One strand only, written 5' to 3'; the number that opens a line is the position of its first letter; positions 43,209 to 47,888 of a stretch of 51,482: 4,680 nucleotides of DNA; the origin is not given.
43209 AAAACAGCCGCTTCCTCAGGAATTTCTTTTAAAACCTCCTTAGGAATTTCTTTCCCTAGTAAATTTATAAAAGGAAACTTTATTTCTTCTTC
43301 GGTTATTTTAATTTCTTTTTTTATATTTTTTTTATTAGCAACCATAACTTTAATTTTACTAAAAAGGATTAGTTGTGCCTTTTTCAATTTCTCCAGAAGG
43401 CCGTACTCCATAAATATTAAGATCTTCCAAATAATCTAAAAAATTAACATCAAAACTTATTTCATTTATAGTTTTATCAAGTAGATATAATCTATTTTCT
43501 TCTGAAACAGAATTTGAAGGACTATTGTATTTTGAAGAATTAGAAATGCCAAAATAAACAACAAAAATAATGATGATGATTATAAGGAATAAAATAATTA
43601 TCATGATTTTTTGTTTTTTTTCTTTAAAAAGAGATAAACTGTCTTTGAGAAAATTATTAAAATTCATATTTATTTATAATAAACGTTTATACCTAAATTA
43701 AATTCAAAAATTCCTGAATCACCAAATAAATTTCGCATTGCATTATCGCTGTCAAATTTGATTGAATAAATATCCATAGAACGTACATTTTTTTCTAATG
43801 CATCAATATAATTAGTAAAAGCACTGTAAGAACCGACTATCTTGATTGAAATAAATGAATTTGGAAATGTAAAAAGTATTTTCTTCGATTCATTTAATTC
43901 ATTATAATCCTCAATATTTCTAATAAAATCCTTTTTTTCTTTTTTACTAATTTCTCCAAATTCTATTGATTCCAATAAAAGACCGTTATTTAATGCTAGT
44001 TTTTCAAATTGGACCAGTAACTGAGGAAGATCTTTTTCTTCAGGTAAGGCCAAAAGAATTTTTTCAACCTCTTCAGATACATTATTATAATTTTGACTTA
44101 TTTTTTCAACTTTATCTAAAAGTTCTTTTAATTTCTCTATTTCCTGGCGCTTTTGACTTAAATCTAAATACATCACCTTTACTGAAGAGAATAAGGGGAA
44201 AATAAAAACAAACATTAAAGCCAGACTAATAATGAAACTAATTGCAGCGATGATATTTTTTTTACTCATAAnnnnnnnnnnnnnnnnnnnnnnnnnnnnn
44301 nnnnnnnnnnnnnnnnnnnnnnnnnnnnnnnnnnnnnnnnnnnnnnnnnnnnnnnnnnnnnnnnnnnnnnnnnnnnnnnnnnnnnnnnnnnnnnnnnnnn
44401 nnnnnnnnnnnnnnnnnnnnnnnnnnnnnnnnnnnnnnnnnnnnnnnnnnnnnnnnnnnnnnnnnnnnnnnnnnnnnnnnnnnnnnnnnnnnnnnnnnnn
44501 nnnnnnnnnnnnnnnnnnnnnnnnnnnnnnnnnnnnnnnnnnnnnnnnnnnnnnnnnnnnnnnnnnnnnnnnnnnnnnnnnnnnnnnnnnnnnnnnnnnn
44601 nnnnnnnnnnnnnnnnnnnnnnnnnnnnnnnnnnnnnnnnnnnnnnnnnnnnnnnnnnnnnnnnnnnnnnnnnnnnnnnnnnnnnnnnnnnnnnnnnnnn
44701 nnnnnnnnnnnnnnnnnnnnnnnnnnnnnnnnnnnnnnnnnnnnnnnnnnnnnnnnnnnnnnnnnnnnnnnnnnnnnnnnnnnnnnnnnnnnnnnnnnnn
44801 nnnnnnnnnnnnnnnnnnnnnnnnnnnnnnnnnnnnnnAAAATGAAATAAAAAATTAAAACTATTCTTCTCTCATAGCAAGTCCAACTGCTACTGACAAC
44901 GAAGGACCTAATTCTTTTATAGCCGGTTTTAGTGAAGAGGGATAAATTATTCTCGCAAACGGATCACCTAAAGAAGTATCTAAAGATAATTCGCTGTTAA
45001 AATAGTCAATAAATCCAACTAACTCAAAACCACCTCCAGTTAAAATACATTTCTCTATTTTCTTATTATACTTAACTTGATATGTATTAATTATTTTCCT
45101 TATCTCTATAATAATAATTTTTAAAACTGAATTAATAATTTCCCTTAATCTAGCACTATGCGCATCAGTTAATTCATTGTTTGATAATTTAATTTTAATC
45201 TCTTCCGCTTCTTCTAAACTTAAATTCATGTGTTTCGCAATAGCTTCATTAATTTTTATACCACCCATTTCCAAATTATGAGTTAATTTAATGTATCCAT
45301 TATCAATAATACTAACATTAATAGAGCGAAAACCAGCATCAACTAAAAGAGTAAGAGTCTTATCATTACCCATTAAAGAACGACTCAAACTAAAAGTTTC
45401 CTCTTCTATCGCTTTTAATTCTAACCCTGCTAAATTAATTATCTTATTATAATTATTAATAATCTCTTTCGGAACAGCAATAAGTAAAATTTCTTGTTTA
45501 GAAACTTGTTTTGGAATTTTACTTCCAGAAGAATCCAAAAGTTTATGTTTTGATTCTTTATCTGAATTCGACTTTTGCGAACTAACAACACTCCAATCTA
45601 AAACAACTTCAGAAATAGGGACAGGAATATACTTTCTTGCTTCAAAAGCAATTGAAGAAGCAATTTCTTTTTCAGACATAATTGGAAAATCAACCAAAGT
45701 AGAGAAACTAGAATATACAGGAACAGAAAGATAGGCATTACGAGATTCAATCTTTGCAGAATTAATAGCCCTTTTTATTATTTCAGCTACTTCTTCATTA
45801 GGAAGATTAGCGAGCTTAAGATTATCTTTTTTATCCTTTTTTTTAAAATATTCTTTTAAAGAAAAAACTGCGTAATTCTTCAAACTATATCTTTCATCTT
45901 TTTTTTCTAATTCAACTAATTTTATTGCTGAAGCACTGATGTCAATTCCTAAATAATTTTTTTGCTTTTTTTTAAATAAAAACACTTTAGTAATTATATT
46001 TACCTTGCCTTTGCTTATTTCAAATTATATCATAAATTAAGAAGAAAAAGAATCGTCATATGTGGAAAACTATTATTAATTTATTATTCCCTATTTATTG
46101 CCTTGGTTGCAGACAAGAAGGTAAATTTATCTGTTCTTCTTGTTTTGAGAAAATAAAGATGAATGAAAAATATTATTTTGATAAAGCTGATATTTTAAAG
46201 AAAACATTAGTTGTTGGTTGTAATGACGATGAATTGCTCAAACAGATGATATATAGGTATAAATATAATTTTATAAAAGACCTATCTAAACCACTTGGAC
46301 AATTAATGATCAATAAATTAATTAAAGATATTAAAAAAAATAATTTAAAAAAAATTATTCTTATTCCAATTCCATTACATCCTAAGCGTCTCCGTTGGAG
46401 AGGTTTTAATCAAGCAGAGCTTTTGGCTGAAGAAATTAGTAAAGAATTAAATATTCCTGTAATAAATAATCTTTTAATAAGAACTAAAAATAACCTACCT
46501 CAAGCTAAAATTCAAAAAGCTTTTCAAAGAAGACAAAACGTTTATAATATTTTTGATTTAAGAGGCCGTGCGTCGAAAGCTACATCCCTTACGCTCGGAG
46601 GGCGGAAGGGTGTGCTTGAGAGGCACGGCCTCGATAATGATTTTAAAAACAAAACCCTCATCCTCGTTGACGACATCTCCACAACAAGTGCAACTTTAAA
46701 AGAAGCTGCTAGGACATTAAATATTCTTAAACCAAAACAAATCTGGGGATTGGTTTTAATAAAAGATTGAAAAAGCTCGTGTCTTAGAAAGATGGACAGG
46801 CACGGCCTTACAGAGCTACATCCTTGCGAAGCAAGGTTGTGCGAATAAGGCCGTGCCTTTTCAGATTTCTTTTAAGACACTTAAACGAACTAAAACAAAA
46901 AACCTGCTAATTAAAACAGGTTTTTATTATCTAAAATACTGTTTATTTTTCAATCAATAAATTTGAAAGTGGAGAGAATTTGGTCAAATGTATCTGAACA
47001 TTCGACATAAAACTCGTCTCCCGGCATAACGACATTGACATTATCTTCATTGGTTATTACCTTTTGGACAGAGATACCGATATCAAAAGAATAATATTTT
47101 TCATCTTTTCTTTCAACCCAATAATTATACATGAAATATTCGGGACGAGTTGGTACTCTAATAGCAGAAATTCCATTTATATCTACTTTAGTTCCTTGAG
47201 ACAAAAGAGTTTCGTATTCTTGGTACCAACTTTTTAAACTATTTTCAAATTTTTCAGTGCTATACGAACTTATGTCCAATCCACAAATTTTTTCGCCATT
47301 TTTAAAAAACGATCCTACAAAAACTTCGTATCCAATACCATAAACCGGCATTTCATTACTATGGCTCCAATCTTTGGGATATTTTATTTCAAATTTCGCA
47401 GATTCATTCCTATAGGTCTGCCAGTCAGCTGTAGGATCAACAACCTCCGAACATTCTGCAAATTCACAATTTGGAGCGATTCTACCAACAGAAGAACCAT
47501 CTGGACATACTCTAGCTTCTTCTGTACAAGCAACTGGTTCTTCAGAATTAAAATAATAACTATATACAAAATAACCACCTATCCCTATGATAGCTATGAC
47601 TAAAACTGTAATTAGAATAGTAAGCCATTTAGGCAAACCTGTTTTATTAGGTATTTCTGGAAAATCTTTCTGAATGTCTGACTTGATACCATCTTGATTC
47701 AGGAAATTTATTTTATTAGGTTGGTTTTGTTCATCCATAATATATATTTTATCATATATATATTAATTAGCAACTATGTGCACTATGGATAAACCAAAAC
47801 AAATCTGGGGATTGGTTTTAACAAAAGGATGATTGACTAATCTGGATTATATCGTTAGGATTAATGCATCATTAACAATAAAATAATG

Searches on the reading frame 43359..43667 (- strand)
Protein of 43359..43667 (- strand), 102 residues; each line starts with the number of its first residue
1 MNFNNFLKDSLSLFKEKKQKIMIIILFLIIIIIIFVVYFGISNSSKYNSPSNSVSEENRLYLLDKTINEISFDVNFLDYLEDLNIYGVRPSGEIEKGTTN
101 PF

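Call 32: search_protein_families(library=pfam, proteins=[window:43359-43667:-], max_evalue=0.001)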
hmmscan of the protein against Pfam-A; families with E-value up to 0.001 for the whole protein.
window:43359-43667:- (102 aa): 1 family
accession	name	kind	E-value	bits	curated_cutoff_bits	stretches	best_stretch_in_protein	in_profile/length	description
PF04276.17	DUF443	-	0.0004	20.7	26.2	1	3-72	74-146/202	Protein of unknown function (DUF443)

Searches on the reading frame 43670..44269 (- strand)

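Call 32: search_protein_families(library=pfam, proteins=[window:43670-44269:-], max_evalue=0.001)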
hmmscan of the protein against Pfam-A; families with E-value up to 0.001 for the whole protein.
window:43670-44269:- (199 aa): 1 family
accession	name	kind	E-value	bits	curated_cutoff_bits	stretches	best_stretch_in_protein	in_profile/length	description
PF04350.18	PilO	-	4.7e-09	37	22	1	39-111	10-82/145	Pilus assembly protein, PilO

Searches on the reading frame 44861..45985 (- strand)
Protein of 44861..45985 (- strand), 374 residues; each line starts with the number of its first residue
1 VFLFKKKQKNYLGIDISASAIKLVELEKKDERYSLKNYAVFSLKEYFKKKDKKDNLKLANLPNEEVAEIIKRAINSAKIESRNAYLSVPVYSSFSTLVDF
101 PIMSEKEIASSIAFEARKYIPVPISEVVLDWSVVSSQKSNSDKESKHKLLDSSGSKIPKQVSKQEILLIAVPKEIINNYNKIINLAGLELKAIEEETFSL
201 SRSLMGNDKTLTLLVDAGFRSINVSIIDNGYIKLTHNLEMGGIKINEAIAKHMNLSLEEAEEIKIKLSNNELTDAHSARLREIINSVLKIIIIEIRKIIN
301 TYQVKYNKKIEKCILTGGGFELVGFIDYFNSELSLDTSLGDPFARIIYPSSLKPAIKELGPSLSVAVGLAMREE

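Call 32: search_protein_families(library=pfam, proteins=[window:44861-45985:-], max_evalue=0.001)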
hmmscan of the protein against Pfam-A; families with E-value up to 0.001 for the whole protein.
window:44861-45985:- (374 aa): 3 families
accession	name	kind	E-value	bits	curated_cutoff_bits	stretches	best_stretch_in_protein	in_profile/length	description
PF11104.14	PilM_2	-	1.3e-39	136.5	27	2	157-373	119-339/340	Type IV pilus assembly protein PilM;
PF14450.12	FtsA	-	1.5e-09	38.7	31.8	1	214-343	2-113/127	Cell division protein FtsA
PF06723.19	MreB_Mbl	-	0.0002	20.7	27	0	200-271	135-212/327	MreB/Mbl protein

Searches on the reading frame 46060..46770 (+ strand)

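Call 32: search_protein_families(library=pfam, proteins=[window:46060-46770:+], max_evalue=0.001)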
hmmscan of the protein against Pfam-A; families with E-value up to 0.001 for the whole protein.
window:46060-46770:+ (236 aa): 2 families
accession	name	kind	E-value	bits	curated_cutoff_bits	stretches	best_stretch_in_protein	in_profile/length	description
PF00156.33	Pribosyltran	-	5.2e-06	26.3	26.3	1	191-233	81-123/158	Phosphoribosyl transferase domain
PF18912.6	DZR_2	-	0.00012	22.3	27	1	5-34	1-34/56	Double zinc ribbon domain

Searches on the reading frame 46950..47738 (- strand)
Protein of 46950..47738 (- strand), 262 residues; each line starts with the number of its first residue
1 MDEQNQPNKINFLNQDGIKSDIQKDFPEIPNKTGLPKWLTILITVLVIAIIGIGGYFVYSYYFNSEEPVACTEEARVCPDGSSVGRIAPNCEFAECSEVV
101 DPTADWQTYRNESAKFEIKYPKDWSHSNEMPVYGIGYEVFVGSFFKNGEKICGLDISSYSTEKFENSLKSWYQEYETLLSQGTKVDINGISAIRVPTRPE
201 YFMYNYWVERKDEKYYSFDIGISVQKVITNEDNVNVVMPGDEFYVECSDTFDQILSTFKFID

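Call 32: search_protein_families(library=pfam, proteins=[window:46950-47738:-], max_evalue=0.001)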
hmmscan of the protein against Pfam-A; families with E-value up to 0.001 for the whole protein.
window:46950-47738:- (262 aa): 1 family
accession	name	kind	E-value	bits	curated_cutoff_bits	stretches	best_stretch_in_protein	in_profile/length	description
PF18933.6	PsbP_2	-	0.00084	19.8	27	0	100-190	38-121/184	PsbP-like protein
